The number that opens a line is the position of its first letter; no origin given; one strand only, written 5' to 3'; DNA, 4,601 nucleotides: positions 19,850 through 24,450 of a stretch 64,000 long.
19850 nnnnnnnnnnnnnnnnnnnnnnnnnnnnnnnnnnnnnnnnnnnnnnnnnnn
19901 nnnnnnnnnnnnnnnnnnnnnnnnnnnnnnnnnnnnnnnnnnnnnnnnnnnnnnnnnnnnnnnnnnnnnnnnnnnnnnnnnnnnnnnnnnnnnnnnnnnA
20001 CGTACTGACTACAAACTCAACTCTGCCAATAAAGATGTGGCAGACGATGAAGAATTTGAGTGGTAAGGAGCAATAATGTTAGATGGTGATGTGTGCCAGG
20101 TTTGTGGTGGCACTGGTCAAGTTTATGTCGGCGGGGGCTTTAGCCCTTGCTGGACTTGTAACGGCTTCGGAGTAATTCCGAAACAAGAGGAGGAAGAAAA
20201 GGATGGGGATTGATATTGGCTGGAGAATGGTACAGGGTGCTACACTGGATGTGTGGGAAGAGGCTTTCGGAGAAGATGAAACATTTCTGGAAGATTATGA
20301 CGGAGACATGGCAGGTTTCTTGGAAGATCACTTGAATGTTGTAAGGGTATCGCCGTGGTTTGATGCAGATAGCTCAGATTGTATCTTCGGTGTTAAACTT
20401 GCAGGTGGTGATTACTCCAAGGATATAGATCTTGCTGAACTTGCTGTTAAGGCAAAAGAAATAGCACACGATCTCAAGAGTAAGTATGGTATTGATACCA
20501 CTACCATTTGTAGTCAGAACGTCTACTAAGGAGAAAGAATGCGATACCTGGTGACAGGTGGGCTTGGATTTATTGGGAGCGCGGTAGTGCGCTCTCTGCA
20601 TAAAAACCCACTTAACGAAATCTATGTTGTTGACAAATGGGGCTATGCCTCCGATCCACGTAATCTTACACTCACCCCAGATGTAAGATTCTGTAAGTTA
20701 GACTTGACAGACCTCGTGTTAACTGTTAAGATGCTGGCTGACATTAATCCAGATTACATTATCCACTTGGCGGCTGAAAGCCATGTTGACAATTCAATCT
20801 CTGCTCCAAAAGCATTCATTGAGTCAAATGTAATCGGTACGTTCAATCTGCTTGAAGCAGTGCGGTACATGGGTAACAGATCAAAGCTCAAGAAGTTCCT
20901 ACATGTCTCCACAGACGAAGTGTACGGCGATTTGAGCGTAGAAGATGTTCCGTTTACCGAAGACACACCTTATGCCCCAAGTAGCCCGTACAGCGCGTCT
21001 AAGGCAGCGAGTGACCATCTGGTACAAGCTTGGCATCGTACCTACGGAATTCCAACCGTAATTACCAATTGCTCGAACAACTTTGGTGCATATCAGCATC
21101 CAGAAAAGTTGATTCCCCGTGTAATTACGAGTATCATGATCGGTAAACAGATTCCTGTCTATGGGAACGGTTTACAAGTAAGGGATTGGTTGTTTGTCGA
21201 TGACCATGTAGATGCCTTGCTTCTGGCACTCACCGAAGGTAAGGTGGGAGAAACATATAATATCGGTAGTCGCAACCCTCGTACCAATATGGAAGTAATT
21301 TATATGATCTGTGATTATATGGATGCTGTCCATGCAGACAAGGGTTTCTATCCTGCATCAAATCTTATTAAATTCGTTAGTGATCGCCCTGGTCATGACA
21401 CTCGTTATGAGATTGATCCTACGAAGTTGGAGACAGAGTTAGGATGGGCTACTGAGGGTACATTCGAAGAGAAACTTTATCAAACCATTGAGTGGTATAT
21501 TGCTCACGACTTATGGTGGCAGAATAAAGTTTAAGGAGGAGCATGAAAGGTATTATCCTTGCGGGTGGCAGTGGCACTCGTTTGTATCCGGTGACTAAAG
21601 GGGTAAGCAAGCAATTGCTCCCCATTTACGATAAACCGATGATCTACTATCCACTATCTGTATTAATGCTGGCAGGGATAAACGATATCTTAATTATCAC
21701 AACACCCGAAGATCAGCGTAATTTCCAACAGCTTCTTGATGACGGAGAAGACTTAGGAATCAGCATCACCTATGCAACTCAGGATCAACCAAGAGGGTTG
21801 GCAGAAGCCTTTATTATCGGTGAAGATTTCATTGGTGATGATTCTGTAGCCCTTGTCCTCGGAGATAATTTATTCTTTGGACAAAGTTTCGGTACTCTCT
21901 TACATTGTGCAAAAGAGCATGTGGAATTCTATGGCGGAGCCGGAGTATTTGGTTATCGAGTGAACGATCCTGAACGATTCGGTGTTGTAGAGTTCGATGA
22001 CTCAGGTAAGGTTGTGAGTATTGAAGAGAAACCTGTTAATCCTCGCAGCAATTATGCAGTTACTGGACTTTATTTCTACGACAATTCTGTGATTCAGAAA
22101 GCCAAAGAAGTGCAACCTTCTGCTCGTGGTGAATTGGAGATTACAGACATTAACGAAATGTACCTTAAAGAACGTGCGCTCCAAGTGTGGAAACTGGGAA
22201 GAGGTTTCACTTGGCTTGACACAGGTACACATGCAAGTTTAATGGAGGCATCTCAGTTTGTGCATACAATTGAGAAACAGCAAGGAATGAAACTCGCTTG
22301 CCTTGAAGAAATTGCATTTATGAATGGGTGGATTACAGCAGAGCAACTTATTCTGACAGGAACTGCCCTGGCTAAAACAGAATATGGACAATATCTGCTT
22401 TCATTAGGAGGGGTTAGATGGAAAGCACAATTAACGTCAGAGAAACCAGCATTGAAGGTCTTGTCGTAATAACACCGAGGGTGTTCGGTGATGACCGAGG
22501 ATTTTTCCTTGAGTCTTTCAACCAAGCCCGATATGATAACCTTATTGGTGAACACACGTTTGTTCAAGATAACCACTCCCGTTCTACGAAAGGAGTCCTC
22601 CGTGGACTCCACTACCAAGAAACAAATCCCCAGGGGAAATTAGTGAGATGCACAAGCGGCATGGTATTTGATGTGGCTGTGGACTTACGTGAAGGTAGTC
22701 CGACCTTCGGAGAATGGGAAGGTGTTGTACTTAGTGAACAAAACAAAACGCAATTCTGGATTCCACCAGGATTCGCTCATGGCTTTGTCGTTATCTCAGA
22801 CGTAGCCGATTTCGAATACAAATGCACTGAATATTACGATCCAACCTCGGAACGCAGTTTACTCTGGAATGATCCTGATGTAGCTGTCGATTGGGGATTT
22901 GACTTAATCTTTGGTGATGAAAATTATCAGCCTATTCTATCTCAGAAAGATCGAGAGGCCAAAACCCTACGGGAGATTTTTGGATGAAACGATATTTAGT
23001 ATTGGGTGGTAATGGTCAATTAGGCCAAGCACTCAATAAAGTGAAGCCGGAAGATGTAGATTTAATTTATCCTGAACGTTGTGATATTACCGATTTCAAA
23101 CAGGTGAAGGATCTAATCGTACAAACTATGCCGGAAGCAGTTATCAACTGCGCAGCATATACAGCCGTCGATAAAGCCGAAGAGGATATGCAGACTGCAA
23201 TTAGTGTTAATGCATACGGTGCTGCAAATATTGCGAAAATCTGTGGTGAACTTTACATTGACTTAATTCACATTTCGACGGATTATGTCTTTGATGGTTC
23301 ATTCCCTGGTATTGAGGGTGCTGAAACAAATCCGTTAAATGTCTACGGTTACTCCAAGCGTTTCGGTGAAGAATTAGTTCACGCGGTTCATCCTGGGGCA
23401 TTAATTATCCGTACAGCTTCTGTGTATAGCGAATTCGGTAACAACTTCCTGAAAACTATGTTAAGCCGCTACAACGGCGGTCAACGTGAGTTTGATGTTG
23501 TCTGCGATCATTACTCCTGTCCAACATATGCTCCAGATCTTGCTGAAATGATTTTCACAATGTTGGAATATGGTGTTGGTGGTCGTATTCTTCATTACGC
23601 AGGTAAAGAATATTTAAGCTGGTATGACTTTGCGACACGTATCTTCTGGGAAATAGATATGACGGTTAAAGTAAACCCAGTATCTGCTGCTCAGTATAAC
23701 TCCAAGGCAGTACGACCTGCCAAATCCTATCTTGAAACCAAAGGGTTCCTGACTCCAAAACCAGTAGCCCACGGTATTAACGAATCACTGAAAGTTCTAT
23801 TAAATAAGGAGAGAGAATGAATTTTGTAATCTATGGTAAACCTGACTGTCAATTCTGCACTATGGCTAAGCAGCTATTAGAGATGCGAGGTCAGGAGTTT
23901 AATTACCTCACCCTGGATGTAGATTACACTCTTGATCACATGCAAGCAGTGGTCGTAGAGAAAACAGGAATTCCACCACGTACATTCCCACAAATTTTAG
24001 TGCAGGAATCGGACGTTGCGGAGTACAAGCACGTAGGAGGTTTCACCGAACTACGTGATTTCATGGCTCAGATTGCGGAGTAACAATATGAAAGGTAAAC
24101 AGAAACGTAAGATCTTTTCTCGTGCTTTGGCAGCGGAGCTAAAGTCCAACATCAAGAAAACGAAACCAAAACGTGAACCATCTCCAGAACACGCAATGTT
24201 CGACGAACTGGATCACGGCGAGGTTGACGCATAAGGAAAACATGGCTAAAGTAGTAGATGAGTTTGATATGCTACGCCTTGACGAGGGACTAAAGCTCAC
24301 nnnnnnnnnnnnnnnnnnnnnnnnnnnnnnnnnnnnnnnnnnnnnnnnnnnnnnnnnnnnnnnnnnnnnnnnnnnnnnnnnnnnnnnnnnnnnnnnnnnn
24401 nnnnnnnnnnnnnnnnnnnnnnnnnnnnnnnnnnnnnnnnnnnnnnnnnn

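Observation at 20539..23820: Complete host-like dTDP-L-rhamnose operon (rmlB-rmlA-rmlC-rmlD) in a phage early region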

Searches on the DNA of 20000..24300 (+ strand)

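Call 4: search_dna_similar(query=window:20000-24300:+, collection=phages, mode=near, max_rows=30)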
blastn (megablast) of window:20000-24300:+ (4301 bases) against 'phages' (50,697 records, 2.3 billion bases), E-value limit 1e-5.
Records with a match: 133; places in all: 133; records where one place covers at least 80% of the query: 0.
Best place of each record, by identity: 80-90% 54; 60-80% 79.
By first word of the organism name: Escherichia 107; Klebsiella 7; Campylobacter 5; Phapecoctavirus 3; Justusliebigvirus 3; Citrobacter 1; Pseudomonas 1; Enterobacteria 1; Serratia 1; Salmonella 1; and 3 more.
By host as written in the record: Escherichia coli 29; Escherichia coli K-12 MG1655 18; - 12; Campylobacter jejuni 5; Escherichia sp. 5; Escherichia coli K-12 4; Escherichia coli EC3.18 4; Escherichia coli O177 3; and 41 more.
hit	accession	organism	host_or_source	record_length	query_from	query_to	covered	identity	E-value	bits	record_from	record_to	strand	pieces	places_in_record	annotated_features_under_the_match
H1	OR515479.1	Citrobacter phage Tr1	Citrobacter sp. JL 978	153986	549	3044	58%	73.4%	0e+0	861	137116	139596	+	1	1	dTDP-glucose 4,6-dehydratase | glucose-1-phosphate thymidylyltransferase | dTDP-4-dehydrorhamnose 3,5-epimerase | dTDP-4-dehydrorhamnose reductase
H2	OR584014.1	Pseudomonas phage PsgM04F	Pseudomonas coronafaciens pv. garcae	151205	885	4301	56%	72.2%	4e-63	661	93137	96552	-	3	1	hypothetical protein (x3) | nucleotide-sugar epimerase (x2) | dTDP-4-dehydrorhamnose 3,5-epimerase | thioredoxin domain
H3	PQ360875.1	Klebsiella phage phi1_175008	Klebsiella pneumoniae 135080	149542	2409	4301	44%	81.8%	0e+0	1574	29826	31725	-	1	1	nucleotide-sugar epimerase | dTDP-4-dehydrorhamnose 3 | thioredoxin domain-containing protein | hypothetical protein | endolysin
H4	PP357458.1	Klebsiella phage phi1_175008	Klebsiella pneumoniae 135080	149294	2409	4301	44%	81.8%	0e+0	1574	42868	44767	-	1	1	dTDP-4-dehydrorhamnose reductase | hypothetical protein (x3)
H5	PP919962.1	Klebsiella phage KP2025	Klebsiella pneumoniae 12092025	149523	2409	4301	44%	81.3%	0e+0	1519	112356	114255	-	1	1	dTDP-4-dehydrorhamnose reductase | dTDP-4-dehydrorhamnose 3,5-epimerase | hypothetical protein (x2) | lysozyme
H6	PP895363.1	Klebsiella phage FKP3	Klebsiella pneumoniae CG258-ST307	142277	2406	4298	44%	81.1%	0e+0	1502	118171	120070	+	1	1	nucleotide-sugar epimerase | dTDP-4-dehydrorhamnose 3 | thioredoxin domain | hypothetical protein (x2) | endolysin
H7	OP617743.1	Klebsiella phage KP13-26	Klebsiella pneumoniae KP13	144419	2433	4301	43%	81.3%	0e+0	1496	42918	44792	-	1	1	rmlD: dTDP-4-dehydrorhamnose reductase | rfbC: dTDP-4-dehydrorhamnose 3,5-epimerase | hypothetical protein (x3)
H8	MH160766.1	Escherichia phage vB_EcoM-Ro121lw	Escherichia sp. STEC O121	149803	884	4301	42%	72.6%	2e-71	532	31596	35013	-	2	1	glucose-1-phosphate thymidylyltransferase | putative dTDP-4-dehydrorhamnose reductase | dTDP-glucose 4,6-dehydratase | putative dTDP-4-dehydrorhamnose 3,5-epimerase | putative glutaredoxin 1 | and 2 other names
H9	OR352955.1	Escherichia phage AV125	Escherichia coli ESBL049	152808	884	4301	42%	72.6%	4e-73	531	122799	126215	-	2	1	dTDP-4-dehydrorhamnose reductase | glucose-1-phosphate thymidylyltransferase | dTDP-glucose 4,6-dehydratase | dTDP-4-dehydrorhamnose 3,5-epimerase | hypothetical protein (x2) | and 1 other names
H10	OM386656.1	Escherichia phage vB_EcoM_ESCO25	Escherichia coli APEC BEN3573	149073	884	4301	42%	72.5%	2e-71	526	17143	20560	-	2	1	putative glucose-1-phosphate thymidylyltransferase 2 | putative dTDP-4-dehydrorhamnose reductase | putative dTDP-glucose 4,6-dehydratase | putative dTDP-4-dehydrorhamnose 3,5-epimerase | putative glutaredoxin 1 | and 2 other names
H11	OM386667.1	Escherichia phage vB_EcoM_REC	Escherichia coli APEC BEN4358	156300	884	4301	42%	72.5%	2e-71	526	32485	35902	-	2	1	putative glucose-1-phosphate thymidylyltransferase 2 | putative dTDP-4-dehydrorhamnose reductase | putative dTDP-glucose 4,6-dehydratase | putative dTDP-4-dehydrorhamnose 3,5-epimerase | putative glutaredoxin 1 | and 2 other names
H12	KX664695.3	Escherichia phage ESCO5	Escherichia coli BEN 5202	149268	884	4301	42%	72.5%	2e-71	526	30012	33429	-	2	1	putative glucose-1-phosphate thymidylyltransferase 2 | putative dTDP-4-dehydrorhamnose reductase | putative dTDP-glucose 4,6-dehydratase | putative dTDP-4-dehydrorhamnose 3,5-epimerase | putative glutaredoxin 1 | and 2 other names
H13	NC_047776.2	Escherichia phage ESCO5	Escherichia coli BEN 5202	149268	884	4301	42%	72.5%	2e-71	526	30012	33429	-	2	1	putative glucose-1-phosphate thymidylyltransferase 2 | nucleotide-sugar epimerase (x2) | dTDP-4-dehydrorhamnose 3,5-epimerase | putative glutaredoxin 1 | hypothetical protein | and 1 other names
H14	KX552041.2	Escherichia phage ESCO13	Escherichia coli BEN 4311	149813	884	4301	42%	72.5%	9e-70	526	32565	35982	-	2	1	glucose-1-phosphate thymidylyltransferase | dTDP-4-dehydrorhamnose reductase | dTDP-glucose 4,6-dehydratase | dTDP-4-dehydrorhamnose 3,5-epimerase | hypothetical protein (x2) | and 7 other names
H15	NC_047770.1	Escherichia phage ESCO13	Escherichia coli BEN 4311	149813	884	4301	42%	72.5%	9e-70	526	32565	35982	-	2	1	glucose-1-phosphate thymidylyltransferase | nucleotide-sugar epimerase (x2) | dTDP-4-dehydrorhamnose 3,5-epimerase | hypothetical protein (x2) | lysozyme | and 6 other names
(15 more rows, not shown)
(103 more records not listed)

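Call 6: get_annotated_region(hit=H1, flank=5000)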
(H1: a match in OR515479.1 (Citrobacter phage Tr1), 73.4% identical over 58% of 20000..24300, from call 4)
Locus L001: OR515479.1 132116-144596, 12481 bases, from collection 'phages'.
description: Citrobacter phage Tr1, complete genome.
organism: Citrobacter phage Tr1 (NCBI taxid 3074392)
taxonomy: Viruses; Duplodnaviria; Heunggongvirae; Uroviricota; Caudoviricetes; Stephanstirmvirinae
host: Citrobacter sp. JL 978; source: -; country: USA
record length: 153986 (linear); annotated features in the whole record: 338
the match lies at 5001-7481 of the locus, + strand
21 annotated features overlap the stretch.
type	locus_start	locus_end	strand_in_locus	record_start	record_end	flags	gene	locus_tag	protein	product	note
CDS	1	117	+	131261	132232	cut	-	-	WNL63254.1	hypothetical protein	-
CDS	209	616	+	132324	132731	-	-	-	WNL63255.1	hypothetical protein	-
CDS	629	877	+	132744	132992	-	-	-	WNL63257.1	hypothetical protein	-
CDS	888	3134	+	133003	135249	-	-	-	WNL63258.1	ribonucleotide reductase of class Ia (aerobic), alpha subunit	-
CDS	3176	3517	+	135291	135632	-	-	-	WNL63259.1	hypothetical protein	-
CDS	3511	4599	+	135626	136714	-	-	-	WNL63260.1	ribonucleotide reductase of class Ia (aerobic), beta subunit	-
CDS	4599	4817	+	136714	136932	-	-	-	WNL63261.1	hypothetical protein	-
CDS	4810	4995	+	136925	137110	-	-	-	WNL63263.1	hypothetical protein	-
CDS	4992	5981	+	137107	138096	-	-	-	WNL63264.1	dTDP-glucose 4,6-dehydratase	-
CDS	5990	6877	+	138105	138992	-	-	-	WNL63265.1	glucose-1-phosphate thymidylyltransferase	-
CDS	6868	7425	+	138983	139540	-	-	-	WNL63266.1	dTDP-4-dehydrorhamnose 3,5-epimerase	-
CDS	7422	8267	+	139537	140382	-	-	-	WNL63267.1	dTDP-4-dehydrorhamnose reductase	-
CDS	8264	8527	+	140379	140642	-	-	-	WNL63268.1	hypothetical protein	-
CDS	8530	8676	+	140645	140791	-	-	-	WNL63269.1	hypothetical protein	-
CDS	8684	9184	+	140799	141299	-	-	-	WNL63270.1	baseplate hub + tail lysozyme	T4-like phage baseplate hub + tail lysozyme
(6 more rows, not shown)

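Call 7: get_annotated_region(hit=H3, flank=6000)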
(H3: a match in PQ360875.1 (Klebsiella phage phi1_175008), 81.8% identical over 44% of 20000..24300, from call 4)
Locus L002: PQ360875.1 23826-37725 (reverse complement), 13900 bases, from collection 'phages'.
description: Klebsiella phage phi1_175008, complete genome.
organism: Klebsiella phage phi1_175008 (NCBI taxid 3127744)
taxonomy: Viruses; Duplodnaviria; Heunggongvirae; Uroviricota; Caudoviricetes; Stephanstirmvirinae
host: Klebsiella pneumoniae 135080; source: sewage; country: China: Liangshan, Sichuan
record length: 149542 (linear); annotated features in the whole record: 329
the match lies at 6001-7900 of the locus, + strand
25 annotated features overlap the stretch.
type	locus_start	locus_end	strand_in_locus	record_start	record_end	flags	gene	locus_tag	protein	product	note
CDS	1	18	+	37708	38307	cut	-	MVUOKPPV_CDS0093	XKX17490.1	hypothetical protein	-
CDS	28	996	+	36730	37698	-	-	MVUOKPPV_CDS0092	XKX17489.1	thymidylate synthase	DNA, RNA and nucleotide metabolism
CDS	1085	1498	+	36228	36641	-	-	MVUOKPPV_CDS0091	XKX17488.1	hypothetical protein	-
CDS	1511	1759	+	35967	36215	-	-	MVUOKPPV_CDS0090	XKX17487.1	hypothetical protein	-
CDS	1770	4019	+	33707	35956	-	-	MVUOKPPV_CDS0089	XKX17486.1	ribonucleoside-diphosphate reductase large subunit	DNA, RNA and nucleotide metabolism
CDS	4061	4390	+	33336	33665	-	-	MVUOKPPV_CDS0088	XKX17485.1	hypothetical protein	-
CDS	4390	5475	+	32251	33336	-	-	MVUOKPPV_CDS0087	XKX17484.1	ribonucleoside diphosphate reductase small subunit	DNA, RNA and nucleotide metabolism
CDS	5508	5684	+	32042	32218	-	-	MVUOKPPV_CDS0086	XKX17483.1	hypothetical protein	-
CDS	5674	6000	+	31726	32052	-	-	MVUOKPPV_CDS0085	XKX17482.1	hypothetical protein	-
CDS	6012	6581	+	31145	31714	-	-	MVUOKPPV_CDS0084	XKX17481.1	dTDP-4-dehydrorhamnose 3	5-epimerase; moron, auxiliary metabolic gene and host takeover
CDS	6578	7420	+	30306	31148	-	-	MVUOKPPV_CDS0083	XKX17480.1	nucleotide-sugar epimerase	DNA, RNA and nucleotide metabolism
CDS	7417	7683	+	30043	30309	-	-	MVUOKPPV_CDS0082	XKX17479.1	thioredoxin domain-containing protein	DNA, RNA and nucleotide metabolism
CDS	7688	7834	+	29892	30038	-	-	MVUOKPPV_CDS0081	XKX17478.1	hypothetical protein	-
CDS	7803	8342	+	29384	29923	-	-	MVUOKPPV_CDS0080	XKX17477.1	endolysin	lysis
CDS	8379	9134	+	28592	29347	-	-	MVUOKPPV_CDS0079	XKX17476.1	PhoH-like phosphate starvation-inducible protein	-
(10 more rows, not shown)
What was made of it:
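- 20203..20529 (+): Small conserved ORF (108 aa, phrog_15453, function unknown) between nrdB and rmlB. Its stop codon marks the left edge of the rmlB-rmlA indel relative to the Klebsiella phages. An ortholog sits directly before rmlC in Klebsiella phage phi1_175008 (call 7).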
